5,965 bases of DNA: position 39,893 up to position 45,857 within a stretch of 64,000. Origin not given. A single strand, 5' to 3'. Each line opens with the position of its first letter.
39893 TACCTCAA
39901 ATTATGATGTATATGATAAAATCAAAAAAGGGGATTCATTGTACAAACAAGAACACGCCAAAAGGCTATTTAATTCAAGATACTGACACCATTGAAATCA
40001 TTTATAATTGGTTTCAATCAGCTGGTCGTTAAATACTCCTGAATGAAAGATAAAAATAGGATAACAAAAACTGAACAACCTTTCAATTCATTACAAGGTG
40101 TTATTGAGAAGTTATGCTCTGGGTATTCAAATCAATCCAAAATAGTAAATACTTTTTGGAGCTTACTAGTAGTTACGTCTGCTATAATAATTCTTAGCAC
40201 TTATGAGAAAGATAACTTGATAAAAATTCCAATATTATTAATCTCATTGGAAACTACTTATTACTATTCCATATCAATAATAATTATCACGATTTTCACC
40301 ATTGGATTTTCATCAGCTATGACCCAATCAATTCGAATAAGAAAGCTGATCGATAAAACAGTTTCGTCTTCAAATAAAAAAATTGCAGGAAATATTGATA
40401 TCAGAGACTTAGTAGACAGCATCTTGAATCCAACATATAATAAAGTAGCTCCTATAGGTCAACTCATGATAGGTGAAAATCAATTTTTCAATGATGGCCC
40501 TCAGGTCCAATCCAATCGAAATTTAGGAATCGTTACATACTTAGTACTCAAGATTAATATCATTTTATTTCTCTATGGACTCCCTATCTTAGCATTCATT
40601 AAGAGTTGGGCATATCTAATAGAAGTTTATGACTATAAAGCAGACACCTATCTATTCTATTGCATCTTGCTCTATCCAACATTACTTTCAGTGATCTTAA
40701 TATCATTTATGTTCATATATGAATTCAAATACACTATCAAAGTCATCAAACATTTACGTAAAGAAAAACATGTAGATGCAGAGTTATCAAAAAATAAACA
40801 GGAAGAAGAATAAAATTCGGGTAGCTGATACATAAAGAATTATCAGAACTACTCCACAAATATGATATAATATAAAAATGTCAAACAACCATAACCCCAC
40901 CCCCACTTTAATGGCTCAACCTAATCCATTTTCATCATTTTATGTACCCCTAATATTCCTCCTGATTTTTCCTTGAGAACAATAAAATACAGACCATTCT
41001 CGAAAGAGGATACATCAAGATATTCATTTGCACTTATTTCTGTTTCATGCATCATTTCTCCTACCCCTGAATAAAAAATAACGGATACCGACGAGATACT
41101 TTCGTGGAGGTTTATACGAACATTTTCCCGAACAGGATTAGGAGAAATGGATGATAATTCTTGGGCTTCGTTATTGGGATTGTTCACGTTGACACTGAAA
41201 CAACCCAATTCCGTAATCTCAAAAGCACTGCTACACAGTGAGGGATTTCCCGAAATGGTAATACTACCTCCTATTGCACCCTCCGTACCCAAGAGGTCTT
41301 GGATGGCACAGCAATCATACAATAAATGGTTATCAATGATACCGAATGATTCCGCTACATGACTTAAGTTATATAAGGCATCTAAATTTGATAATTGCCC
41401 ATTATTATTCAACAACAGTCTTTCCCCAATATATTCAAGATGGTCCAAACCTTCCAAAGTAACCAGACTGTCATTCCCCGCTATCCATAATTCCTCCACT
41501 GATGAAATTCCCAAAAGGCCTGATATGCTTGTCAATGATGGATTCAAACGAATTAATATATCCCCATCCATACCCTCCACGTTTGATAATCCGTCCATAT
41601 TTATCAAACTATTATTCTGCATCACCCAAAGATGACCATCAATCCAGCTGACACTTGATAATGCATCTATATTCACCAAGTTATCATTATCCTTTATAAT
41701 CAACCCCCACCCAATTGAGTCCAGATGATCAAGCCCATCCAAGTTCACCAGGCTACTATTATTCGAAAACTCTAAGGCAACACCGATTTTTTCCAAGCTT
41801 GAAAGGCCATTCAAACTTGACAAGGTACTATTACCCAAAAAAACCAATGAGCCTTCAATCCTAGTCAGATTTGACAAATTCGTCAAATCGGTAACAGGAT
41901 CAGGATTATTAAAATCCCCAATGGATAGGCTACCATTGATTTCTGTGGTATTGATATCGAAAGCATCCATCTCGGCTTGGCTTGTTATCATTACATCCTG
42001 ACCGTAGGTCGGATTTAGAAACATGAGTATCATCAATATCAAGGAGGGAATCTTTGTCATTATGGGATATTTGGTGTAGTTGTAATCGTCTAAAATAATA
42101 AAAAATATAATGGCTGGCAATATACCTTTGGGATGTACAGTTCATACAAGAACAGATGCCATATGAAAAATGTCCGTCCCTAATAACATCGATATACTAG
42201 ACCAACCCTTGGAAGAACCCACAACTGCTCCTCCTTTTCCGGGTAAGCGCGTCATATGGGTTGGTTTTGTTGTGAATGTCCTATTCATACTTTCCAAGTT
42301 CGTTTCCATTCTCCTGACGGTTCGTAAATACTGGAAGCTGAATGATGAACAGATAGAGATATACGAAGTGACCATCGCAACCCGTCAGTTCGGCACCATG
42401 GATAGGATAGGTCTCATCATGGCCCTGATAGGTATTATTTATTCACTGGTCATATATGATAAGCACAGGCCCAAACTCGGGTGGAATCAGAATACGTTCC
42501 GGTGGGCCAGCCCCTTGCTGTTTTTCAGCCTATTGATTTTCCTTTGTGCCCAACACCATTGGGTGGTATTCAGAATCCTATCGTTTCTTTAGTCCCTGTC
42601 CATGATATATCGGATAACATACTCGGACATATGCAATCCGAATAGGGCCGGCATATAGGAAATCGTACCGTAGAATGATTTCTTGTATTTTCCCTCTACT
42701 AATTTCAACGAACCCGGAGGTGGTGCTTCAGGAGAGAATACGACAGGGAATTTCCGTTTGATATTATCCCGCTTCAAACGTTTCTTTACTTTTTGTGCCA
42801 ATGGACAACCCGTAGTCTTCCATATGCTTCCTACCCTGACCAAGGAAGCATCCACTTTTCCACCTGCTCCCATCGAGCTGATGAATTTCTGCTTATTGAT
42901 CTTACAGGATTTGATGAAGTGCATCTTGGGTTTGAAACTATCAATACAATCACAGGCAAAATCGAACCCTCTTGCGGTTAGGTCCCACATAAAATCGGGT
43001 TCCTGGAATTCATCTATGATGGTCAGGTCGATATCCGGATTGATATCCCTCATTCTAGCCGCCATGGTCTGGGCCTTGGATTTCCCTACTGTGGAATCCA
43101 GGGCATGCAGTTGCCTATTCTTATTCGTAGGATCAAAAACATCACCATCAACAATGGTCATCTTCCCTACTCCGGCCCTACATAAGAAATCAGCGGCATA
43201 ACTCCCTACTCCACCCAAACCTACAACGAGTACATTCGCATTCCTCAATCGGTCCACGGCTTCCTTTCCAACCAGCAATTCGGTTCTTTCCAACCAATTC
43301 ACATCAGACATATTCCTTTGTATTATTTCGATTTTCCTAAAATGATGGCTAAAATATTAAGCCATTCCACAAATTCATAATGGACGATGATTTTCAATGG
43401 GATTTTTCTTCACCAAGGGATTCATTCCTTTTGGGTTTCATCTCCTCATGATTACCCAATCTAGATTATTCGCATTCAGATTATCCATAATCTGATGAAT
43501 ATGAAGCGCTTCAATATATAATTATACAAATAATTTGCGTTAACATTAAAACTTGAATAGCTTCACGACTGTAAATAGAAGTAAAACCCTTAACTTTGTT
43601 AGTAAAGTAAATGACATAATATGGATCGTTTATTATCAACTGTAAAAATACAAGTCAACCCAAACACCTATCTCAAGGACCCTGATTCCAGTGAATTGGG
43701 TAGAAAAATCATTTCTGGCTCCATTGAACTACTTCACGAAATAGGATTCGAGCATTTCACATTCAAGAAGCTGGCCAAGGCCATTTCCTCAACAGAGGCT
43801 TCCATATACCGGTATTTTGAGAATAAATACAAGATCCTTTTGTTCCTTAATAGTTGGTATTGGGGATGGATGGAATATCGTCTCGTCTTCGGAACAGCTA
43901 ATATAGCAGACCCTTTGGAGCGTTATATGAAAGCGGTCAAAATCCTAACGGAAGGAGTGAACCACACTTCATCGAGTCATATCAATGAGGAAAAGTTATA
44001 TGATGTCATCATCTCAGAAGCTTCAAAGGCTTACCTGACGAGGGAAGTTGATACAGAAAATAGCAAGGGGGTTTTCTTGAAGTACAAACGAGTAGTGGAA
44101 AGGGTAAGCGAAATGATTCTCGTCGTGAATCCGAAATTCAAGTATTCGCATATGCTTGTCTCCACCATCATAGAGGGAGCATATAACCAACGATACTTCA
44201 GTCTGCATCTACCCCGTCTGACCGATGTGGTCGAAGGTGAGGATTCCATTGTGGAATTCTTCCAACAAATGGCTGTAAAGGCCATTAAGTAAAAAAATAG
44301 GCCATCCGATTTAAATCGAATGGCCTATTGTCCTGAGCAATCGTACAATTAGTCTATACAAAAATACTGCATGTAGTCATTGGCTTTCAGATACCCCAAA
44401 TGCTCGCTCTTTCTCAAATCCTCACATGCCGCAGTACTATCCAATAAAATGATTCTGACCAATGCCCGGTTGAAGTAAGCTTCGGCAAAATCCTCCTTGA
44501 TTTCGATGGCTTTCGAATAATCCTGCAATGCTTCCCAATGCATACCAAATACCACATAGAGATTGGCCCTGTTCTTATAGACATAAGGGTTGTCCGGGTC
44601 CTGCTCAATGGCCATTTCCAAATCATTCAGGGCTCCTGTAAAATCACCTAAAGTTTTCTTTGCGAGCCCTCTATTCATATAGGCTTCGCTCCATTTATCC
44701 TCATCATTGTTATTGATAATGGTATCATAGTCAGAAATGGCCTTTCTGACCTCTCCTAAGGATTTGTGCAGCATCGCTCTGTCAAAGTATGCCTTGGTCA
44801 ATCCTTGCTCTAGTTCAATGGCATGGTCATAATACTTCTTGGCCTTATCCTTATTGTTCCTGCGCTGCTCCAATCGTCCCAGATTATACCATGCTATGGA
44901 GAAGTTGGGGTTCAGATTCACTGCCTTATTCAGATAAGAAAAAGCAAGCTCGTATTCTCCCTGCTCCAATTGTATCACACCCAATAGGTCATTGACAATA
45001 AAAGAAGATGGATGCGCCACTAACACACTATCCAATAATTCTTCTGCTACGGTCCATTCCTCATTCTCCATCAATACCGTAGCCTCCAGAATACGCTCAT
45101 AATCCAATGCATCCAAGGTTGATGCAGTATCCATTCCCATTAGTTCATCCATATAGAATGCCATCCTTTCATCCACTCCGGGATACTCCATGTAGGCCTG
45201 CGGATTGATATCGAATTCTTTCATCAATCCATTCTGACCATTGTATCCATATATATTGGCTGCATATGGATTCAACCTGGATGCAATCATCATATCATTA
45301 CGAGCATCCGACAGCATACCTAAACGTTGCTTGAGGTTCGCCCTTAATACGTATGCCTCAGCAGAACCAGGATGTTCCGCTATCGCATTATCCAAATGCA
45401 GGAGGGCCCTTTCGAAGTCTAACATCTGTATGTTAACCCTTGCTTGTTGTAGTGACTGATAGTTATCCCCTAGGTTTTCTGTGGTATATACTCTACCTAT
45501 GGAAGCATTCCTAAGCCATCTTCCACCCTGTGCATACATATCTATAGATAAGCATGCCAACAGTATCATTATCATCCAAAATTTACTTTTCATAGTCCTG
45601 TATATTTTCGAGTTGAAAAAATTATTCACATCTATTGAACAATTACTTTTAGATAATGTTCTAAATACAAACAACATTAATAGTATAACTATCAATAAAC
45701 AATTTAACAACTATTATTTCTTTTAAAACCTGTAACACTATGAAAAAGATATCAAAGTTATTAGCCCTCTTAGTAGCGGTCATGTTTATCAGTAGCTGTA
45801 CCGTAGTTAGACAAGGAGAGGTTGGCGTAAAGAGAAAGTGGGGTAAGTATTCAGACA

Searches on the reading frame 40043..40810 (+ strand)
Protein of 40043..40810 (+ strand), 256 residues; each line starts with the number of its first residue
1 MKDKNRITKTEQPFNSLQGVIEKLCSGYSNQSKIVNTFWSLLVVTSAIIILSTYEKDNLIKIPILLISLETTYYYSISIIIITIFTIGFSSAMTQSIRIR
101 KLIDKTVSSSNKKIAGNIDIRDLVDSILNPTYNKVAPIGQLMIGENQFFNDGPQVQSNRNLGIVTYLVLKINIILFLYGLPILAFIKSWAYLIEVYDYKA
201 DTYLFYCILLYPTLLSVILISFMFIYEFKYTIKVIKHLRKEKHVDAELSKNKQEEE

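Call 4: search_protein_families(library=pfam, proteins=[window:40043-40810:+], max_evalue=0.01)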
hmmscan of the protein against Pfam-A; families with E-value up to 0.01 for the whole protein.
window:40043-40810:+ (256 aa): 0 families

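Call 5: search_protein_families(library=ncbifam, proteins=[window:40043-40810:+], max_evalue=0.01)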
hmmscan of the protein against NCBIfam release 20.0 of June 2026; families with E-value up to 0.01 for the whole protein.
window:40043-40810:+ (256 aa): 0 families

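Call 6: search_protein_families(library=padloc, proteins=[window:40043-40810:+], max_evalue=0.01)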
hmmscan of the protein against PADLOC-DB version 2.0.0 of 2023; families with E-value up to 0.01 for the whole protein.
window:40043-40810:+ (256 aa): 0 families

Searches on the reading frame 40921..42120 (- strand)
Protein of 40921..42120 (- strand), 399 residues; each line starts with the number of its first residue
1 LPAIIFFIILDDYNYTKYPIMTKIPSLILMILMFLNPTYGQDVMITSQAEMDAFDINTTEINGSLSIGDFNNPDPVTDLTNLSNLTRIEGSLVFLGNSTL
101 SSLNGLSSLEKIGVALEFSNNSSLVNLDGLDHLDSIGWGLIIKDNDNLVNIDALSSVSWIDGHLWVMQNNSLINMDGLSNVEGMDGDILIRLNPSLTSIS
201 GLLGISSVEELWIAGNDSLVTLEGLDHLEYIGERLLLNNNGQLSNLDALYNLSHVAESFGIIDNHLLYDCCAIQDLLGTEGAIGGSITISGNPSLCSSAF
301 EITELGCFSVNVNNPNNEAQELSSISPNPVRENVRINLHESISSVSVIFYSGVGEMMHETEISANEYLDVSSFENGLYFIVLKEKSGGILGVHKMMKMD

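Call 4: search_protein_families(library=pfam, proteins=[window:40921-42120:-], max_evalue=0.01)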
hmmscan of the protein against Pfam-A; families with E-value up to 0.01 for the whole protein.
window:40921-42120:- (399 aa): 2 families
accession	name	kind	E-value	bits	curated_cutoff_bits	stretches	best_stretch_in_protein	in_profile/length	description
PF01030.30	Recep_L_domain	-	1.7e-11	44.6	21.8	2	59-125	3-68/112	Receptor L domain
PF18962.6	Por_Secre_tail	-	2.9e-08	34.3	27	1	325-387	1-67/75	Secretion system C-terminal sorting domain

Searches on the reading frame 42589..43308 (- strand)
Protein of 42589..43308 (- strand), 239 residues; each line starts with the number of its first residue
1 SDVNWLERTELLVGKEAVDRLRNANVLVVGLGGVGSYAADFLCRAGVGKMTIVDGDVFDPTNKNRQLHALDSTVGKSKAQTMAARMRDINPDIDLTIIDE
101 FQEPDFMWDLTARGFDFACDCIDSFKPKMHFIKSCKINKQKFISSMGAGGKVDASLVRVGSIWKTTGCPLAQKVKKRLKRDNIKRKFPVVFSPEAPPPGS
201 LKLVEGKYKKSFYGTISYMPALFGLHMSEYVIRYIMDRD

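Call 29: search_protein_families(library=pfam, proteins=[window:42589-43308:-], max_evalue=0.001)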
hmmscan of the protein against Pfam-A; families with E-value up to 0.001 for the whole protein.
window:42589-43308:- (239 aa): 1 family
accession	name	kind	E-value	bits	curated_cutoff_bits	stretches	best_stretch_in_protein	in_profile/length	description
PF00899.27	ThiF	-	8.6e-37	127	28.1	1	12-236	9-203/238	ThiF family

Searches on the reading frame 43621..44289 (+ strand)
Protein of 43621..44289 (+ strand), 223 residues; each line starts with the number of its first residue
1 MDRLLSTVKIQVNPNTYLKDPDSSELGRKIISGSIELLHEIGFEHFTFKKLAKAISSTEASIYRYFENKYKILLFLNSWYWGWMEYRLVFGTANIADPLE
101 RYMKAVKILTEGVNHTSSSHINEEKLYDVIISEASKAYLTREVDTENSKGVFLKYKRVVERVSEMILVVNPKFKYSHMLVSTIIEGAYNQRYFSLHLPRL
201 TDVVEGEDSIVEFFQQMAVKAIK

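Call 29: search_protein_families(library=pfam, proteins=[window:43621-44289:+], max_evalue=0.001)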
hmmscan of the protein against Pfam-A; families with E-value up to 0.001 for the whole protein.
window:43621-44289:+ (223 aa): 1 family
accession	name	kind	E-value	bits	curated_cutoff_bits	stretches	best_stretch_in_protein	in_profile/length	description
PF00440.29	TetR_N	-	1.9e-08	34.4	24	1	30-73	1-44/47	Bacterial regulatory proteins, tetR family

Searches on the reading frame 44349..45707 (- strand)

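Call 29: search_protein_families(library=pfam, proteins=[window:44349-45707:-], max_evalue=0.001)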
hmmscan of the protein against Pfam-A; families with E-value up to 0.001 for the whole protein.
window:44349-45707:- (452 aa): 17 families
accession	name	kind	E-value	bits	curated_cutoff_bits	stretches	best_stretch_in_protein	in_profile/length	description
PF00515.34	TPR_1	-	1.4e-33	113.8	27.8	4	375-407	2-34/34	Tetratricopeptide repeat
PF07719.23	TPR_2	-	5.8e-29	98.2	27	1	272-300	3-31/34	Tetratricopeptide repeat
PF13431.12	TPR_17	-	5.3e-26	89.1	24.4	2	259-290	2-33/34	Tetratricopeptide repeat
PF13181.12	TPR_8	-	1.2e-21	75.3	25.7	1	272-300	3-31/34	Tetratricopeptide repeat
PF13371.12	TPR_9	-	1.5e-20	73.4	35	1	341-376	30-65/73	Tetratricopeptide repeat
PF13414.12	TPR_11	-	5.1e-20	71.3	26.8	3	392-417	12-37/42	TPR repeat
PF13428.12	TPR_14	-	1.5e-19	69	23.5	0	241-279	6-44/44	Tetratricopeptide repeat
PF13432.12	TPR_16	-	2.1e-19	70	32.7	1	208-267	3-62/65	Tetratricopeptide repeat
PF14559.12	TPR_19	-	1e-16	61.4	25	1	247-301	2-56/68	Tetratricopeptide repeat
PF13424.12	TPR_12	-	4.5e-15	56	30.1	0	271-329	4-63/77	Tetratricopeptide repeat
PF13174.12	TPR_6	-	5e-15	55.5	26.3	0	272-297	2-27/33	Tetratricopeptide repeat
PF12569.14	NatA_aux_su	-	5.1e-09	36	33.3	0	273-329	195-251/515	N-terminal acetyltransferase A, auxiliary subunit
PF23914.1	TPR_CcmH_CycH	-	1.1e-06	29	42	0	212-266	97-151/158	Cytochrome c-type biogenesis protein H TPR domain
PF22890.2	TPR_EMC2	-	1e-05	26.1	27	0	203-277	19-93/145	EMC2 TPR-like repeat domain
PF25064.1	ARM_TT21_5th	-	0.00022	22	27.8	0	90-171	9-90/117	TT21 fifth ARM repeats domain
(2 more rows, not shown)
